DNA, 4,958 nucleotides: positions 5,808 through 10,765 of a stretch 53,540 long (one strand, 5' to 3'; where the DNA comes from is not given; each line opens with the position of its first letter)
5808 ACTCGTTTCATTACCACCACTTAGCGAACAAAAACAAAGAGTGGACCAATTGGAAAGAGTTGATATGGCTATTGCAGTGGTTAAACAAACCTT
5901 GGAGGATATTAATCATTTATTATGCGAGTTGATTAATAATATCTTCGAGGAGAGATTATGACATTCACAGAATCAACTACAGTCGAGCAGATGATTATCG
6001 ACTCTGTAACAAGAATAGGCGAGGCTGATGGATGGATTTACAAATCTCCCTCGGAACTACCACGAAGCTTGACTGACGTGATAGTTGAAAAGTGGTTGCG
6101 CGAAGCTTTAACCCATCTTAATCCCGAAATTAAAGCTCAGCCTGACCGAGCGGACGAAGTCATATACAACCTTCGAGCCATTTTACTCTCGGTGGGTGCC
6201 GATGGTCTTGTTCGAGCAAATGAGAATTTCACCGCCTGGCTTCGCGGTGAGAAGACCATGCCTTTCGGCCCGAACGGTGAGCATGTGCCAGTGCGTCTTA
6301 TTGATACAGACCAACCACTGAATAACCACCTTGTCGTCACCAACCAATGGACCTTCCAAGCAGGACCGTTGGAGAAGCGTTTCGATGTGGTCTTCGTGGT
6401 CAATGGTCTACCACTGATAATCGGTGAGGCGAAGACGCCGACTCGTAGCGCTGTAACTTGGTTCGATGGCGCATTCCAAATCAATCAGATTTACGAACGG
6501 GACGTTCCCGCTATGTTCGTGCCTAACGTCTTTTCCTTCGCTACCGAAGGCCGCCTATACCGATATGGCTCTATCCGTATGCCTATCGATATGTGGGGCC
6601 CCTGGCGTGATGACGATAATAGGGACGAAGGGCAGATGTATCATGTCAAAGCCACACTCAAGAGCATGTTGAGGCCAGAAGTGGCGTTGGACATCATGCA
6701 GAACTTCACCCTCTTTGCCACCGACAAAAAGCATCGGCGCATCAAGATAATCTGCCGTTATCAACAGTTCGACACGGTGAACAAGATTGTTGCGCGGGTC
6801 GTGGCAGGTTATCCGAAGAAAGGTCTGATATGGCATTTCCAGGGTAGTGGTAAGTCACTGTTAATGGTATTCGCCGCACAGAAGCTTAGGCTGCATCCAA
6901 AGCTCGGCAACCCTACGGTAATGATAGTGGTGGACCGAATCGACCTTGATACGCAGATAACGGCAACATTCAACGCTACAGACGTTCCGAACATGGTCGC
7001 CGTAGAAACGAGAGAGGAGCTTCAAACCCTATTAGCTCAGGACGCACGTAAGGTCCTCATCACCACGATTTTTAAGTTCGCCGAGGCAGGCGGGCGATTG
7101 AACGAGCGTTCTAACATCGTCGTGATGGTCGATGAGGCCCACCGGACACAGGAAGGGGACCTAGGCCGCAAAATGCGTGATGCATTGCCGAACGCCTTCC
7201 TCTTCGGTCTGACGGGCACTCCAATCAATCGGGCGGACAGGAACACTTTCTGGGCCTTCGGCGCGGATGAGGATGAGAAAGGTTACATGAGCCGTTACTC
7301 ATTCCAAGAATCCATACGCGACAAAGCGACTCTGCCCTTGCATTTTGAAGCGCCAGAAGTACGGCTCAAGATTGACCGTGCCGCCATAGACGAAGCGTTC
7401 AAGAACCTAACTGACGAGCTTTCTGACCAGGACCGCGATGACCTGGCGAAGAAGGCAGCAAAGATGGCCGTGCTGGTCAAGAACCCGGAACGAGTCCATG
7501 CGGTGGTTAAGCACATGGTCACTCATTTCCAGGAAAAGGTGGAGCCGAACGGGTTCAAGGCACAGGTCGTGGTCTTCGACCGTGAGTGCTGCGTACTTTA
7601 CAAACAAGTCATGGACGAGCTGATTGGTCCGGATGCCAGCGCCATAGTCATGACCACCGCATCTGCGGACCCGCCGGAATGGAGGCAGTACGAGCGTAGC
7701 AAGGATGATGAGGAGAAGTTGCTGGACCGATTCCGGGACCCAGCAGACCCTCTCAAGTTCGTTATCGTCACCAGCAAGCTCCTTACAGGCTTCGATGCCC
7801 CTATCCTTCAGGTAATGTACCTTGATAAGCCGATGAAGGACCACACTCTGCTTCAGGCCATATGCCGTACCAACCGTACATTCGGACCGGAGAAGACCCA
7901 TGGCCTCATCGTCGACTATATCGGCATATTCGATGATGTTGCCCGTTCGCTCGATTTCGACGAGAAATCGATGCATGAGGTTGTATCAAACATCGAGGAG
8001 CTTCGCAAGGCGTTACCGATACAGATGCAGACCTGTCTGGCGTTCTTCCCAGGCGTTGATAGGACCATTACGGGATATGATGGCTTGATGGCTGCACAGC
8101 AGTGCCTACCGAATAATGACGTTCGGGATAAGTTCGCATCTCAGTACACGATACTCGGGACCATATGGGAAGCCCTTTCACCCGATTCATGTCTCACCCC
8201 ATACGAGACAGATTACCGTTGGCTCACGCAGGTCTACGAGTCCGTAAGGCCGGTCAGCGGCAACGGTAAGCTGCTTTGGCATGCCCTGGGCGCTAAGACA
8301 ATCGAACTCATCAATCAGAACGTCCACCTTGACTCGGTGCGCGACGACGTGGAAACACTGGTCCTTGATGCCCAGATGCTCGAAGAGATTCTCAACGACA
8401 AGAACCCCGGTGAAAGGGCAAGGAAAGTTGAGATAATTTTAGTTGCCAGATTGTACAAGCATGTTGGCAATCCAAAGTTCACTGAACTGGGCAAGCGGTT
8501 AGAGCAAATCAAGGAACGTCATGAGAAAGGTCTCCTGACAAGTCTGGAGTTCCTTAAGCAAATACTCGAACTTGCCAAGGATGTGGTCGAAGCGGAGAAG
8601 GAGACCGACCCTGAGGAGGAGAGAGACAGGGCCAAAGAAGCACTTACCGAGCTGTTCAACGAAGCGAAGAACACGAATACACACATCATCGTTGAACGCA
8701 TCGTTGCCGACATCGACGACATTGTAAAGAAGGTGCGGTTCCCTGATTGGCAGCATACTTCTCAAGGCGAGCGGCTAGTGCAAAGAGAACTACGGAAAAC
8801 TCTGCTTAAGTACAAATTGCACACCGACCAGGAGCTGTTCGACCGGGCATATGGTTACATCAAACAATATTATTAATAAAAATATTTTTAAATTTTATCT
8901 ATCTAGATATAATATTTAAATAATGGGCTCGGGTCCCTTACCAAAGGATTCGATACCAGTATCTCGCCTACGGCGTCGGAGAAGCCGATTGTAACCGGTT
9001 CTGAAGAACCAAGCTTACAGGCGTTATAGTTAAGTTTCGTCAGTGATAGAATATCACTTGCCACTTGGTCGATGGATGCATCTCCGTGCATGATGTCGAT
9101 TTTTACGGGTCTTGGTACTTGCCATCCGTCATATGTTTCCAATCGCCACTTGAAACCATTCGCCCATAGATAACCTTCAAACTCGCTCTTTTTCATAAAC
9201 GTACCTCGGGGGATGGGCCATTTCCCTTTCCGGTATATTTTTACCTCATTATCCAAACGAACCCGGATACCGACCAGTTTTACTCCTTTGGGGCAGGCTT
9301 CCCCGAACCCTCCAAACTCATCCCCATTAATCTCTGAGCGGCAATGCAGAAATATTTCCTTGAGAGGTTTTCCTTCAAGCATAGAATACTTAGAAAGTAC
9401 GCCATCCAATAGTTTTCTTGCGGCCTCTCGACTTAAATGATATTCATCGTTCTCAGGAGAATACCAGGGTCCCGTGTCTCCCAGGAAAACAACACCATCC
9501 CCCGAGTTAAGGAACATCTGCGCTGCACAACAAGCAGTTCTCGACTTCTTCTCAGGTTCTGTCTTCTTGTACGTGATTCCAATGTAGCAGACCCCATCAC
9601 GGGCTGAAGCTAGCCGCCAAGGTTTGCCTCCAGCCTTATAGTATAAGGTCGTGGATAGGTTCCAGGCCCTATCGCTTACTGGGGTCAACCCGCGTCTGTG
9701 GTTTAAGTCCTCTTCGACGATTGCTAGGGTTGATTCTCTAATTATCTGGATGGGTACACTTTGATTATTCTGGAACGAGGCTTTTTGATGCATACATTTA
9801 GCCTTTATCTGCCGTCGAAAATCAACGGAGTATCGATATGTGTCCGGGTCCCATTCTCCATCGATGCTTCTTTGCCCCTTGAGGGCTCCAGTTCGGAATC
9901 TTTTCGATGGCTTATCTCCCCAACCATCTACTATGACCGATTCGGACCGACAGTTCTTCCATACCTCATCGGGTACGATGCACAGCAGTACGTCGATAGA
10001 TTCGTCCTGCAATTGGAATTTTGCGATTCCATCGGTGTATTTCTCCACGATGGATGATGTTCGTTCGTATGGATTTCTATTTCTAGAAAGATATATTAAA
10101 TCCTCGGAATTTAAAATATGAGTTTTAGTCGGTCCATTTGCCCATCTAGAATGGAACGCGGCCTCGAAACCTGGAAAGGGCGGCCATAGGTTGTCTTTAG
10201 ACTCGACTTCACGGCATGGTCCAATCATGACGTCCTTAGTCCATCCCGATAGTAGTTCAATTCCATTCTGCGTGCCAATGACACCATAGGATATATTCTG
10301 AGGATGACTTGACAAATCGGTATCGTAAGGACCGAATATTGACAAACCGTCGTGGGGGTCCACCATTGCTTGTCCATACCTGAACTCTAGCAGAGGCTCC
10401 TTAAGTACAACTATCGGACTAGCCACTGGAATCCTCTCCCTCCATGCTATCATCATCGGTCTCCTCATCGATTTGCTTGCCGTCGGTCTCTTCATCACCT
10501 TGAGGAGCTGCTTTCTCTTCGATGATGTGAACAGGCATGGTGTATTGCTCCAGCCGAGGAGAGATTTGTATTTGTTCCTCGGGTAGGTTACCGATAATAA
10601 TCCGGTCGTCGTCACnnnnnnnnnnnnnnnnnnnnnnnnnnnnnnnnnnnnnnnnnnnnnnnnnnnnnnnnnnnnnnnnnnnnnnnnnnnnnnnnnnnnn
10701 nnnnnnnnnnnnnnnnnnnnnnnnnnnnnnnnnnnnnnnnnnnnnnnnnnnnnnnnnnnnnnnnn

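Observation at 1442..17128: tRNA-Ser-targeted integrated defence element bounded by a perfect 23-bp direct repeat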

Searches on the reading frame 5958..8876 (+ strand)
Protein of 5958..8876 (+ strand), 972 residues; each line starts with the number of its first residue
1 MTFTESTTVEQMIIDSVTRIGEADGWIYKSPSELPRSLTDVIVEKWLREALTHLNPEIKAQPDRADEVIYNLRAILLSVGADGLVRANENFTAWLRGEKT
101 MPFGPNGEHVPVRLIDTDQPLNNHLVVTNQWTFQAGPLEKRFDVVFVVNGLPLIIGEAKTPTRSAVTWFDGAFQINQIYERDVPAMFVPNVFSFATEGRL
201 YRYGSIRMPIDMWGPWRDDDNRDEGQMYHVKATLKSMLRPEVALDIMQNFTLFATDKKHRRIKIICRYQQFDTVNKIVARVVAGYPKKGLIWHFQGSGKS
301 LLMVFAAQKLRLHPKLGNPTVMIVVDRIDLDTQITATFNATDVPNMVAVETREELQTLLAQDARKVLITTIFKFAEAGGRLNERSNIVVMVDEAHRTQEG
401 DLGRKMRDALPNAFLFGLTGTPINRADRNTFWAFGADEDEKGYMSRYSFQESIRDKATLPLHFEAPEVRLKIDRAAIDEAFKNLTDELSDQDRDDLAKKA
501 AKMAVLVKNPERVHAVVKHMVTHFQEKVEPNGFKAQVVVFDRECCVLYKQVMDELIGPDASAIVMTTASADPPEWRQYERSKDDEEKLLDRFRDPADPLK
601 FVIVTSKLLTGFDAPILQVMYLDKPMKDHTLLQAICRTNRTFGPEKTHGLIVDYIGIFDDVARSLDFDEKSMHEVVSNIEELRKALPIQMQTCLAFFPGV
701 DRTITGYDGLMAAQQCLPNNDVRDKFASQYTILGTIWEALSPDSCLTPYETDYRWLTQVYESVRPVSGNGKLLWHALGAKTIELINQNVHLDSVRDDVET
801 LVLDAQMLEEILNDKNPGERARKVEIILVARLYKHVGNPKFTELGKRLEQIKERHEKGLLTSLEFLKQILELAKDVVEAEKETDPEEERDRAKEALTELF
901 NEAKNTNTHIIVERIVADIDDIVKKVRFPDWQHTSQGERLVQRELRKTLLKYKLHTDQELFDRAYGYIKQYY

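Call 7: search_protein_families(library=pfam, proteins=[window:5958-8876:+], max_evalue=0.01)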
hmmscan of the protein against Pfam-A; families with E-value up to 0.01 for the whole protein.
window:5958-8876:+ (972 aa): 5 families
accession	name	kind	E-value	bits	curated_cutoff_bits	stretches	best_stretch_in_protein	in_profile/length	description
PF18766.7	SWI2_SNF2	-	1.8e-70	237.4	26.7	1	269-493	1-220/221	SWI2/SNF2 ATPase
PF04313.20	HSDR_N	-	9.1e-27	94.6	25.1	1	3-205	2-191/198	Type I restriction enzyme R protein N terminus (HSDR_N)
PF22679.2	T1R_D3-like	-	7.2e-23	82.2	27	1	581-654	82-156/158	Type I restriction enzyme subunit R domain 3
PF04851.21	ResIII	-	1.4e-19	71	22.5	1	266-423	4-163/164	Type III restriction enzyme, res subunit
PF00270.35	DEAD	-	3.3e-06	27.4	26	1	296-412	24-144/167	DEAD/DEAH box helicase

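Call 8: search_protein_families(library=padloc, proteins=[window:5958-8876:+], max_evalue=0.001)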
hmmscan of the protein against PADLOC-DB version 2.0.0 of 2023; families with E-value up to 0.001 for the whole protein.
window:5958-8876:+ (972 aa): 7 families
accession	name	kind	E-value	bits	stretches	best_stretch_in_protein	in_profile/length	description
PDLC03040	REase_I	-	2.1e-136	454.2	1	5-954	6-1002/1029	Type I restriction enzyme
PDLC03044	REase_I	-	1.3e-66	223.4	2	109-527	103-525/1034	Type I restriction enzyme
PDLC03041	REase_I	-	2.1e-63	212.8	2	234-665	284-741/1099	Type I restriction enzyme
PDLC03048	REase_I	-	4.7e-51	171.9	2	107-541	85-513/976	Type I restriction enzyme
PDLC03046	REase_I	-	6.1e-32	108.5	3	214-338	215-333/1025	Type I restriction enzyme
PDLC03045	REase_I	-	3.4e-22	76.3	2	288-427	286-428/995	Type I restriction enzyme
PDLC03047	REase_I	-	8.8e-10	34.9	1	261-661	339-729/1107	Type I restriction enzyme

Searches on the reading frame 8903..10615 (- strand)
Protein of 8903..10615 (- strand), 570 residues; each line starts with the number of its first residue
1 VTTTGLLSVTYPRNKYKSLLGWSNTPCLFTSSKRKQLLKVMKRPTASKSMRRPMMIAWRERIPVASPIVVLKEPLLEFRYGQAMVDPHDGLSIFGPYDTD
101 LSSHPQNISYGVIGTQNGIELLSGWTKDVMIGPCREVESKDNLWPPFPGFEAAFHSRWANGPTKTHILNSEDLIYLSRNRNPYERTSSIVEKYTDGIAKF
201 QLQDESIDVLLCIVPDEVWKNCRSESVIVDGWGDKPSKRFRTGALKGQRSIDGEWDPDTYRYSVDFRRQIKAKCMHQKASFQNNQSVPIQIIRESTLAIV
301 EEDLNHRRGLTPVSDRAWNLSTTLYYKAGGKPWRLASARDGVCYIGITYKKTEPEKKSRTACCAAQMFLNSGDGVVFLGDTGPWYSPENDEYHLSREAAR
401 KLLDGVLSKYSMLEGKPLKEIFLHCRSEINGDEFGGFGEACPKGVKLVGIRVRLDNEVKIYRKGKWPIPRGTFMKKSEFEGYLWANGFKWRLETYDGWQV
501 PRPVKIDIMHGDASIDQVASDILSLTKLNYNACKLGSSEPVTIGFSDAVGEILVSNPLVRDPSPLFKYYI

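Call 7: search_protein_families(library=pfam, proteins=[window:8903-10615:-], max_evalue=0.01)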
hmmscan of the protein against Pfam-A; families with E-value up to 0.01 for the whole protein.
window:8903-10615:- (570 aa): 0 families

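Call 8: search_protein_families(library=padloc, proteins=[window:8903-10615:-], max_evalue=0.001)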
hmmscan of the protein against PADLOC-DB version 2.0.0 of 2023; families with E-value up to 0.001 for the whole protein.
window:8903-10615:- (570 aa): 15 families
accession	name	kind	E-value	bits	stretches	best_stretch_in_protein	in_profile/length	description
PDLC02378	pAgo_I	-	1.2e-164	546.8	1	68-570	4-493/493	Class I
PDLC02436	pAgo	-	1.6e-118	394.4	1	68-569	7-459/460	-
PDLC02376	pAgo_I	-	4.7e-97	324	1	69-570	4-455/455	Class I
PDLC02377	pAgo_I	-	6.1e-52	174.9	2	254-561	150-448/457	Class I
PDLC02392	pAgo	-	1.4e-35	120.8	1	284-555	64-330/346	-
PDLC02420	Aga_SIR2-PNTD1-PNTD2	-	2.5e-34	116.7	2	317-552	744-992/1010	Class I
PDLC02384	pAgo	-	4.6e-29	99.3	1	284-551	742-1011/1030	-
PDLC02428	PprPIWI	-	1.9e-12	44.8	1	281-552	409-648/666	-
PDLC02397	pAgo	-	5.6e-10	36.7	1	284-550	324-560/578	-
PDLC02388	pAgo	-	5.2e-08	29.6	1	284-552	453-698/716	-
PDLC02389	pAgo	-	1.8e-06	24.7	1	318-549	498-714/733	-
PDLC02381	pAgo_II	-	4e-05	20.3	1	319-552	365-594/617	Class II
PDLC02394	pAgo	-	5.3e-05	19.1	0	319-546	863-1091/1121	-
PDLC02383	pAgo_II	-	6.9e-05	19.1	1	470-549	670-744/767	Class II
PDLC02386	pAgo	-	7.5e-05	19.4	0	276-347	432-491/697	-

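Call 40: search_solved_structures(query=window:8903-10615:-, max_evalue=0.001, show_alignments=1)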
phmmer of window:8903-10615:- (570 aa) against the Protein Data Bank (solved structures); distinct sequences matched with E-value up to 0.001: 13.
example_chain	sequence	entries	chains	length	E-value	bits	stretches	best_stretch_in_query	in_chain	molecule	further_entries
8j8h_A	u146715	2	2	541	3.7e-104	352.6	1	68-570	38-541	Piwi domain-containing protein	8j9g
8ifk_B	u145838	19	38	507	3.8e-104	352.6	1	68-570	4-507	Piwi domain-containing protein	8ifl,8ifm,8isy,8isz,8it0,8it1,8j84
8fex_B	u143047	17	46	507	2.7e-103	349.8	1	68-570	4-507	short pAgo | Piwi domain-containing protein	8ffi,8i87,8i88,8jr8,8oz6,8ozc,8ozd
8j7s_A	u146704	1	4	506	1.1e-102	347.8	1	68-569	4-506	Piwi domain-containing protein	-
8qlo_B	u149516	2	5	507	7.5e-99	335.1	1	68-570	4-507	Short prokaryotic Argonaute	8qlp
9om4_B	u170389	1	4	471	9.2e-47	163.1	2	255-570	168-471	Prokaryotic argonaute MID-PIWI family protein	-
9jsb_A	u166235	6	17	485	2.4e-33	118.8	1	265-553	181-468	Ago | pAgo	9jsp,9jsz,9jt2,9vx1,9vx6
9qbp_B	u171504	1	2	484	5e-28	101.2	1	70-555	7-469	Protein argonaute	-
9qbl_B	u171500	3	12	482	5.4e-25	91.2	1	300-554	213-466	Protein argonaute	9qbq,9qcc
8in8_C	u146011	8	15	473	6.1e-21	77.8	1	316-559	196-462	Piwi domain protein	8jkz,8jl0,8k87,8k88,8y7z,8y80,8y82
6qzk_A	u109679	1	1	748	2.7e-05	26.1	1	319-551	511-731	Protein argonaute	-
9jh8_A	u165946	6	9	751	0.00044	22.1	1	321-557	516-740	Clostridium perfringens Argonaute (CpAgo) | Clostridium perfringen Argonaute(CpAgo) | Clostridium perfringens Argonaute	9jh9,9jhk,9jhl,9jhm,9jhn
9jh7_A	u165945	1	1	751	0.00059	21.7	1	321-557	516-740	Clostridium perfringens Argonaute (CpAgo)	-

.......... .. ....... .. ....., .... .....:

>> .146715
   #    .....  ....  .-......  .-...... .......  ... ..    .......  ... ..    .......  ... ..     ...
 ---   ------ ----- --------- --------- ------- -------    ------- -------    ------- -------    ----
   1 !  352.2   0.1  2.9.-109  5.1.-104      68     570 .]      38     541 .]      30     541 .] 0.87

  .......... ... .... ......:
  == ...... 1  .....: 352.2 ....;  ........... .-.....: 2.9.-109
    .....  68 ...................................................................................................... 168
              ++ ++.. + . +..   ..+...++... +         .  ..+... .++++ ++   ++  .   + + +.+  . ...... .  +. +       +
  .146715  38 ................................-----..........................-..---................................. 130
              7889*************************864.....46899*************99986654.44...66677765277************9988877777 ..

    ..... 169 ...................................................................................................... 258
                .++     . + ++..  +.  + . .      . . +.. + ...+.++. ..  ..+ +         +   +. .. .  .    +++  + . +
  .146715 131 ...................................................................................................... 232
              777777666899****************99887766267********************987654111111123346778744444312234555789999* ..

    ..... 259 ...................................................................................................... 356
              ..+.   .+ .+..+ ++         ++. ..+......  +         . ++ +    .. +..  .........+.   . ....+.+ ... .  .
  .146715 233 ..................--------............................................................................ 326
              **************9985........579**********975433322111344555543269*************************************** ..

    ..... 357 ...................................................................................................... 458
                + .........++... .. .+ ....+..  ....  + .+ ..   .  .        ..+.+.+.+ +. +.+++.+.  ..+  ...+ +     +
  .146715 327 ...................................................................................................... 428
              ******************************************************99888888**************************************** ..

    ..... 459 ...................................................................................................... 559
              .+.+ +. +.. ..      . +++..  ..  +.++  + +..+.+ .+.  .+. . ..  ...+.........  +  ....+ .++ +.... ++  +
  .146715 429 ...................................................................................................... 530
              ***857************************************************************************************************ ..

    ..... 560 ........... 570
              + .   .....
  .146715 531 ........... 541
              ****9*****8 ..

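Call 60: find_homologous_proteins(query=window:8903-10453:-, max_evalue=1e-30)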
Query window:8903-10453:- (516 aa): 3734 proteins with E <= 1e-30 among 8000 candidates; the best 120 are listed.
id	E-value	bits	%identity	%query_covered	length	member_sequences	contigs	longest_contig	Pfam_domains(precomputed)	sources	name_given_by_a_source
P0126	0.0e+0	1055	87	97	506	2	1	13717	-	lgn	-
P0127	3.5e-222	757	74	84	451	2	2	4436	-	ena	-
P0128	5.1e-203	694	59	98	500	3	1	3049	-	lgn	-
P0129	8.0e-201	687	58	97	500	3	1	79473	-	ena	-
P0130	8.5e-198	677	57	98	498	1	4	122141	-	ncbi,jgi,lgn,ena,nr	ncbi:MAG: hypothetical protein ABIJ10_01890 [Candidatus Micrarchaeota archaeon]|nr:hypothetical prot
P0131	1.3e-194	666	55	98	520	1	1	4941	-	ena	-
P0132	6.2e-194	664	58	97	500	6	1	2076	-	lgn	-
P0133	1.4e-193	663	58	97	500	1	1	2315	-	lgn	-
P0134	1.7e-193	662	56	97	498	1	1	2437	-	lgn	-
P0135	3.1e-193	662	57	98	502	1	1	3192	-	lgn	-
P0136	1.1e-192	660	57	97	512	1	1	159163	-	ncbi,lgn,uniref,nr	ncbi:hypothetical protein [Methanocella conradii]|uniref:hypothetical protein n=1 Tax=Methanocella c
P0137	3.1e-192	658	56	97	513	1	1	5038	-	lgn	-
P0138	7.1e-192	657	56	97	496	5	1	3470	-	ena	-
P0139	1.0e-191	656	57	98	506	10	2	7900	-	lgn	-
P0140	8.4e-191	653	57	97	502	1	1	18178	-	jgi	jgi:hypothetical protein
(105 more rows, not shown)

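Call 61: find_encoding_contigs(protein=P0126, flank=10000, max_places=3)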
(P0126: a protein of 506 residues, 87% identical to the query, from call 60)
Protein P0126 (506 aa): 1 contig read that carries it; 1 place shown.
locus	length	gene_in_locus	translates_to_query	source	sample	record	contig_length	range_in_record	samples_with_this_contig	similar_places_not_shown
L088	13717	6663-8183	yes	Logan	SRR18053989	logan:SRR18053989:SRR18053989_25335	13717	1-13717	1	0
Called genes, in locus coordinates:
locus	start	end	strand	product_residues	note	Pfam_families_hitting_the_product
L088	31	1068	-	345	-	PF00589:Phage_integrase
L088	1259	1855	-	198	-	PF00239:Resolvase, PF08281:Sigma70_r4_2 (weak)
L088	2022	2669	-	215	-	-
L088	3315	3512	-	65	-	-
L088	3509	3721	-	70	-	-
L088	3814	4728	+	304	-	-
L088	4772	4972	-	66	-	-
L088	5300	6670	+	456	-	PF13676:TIR_2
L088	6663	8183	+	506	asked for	-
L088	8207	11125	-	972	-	PF04313:HSDR_N, PF04851:ResIII, PF18766:SWI2_SNF2, PF00270:DEAD (faint), PF22679:T1R_D3-like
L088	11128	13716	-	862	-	?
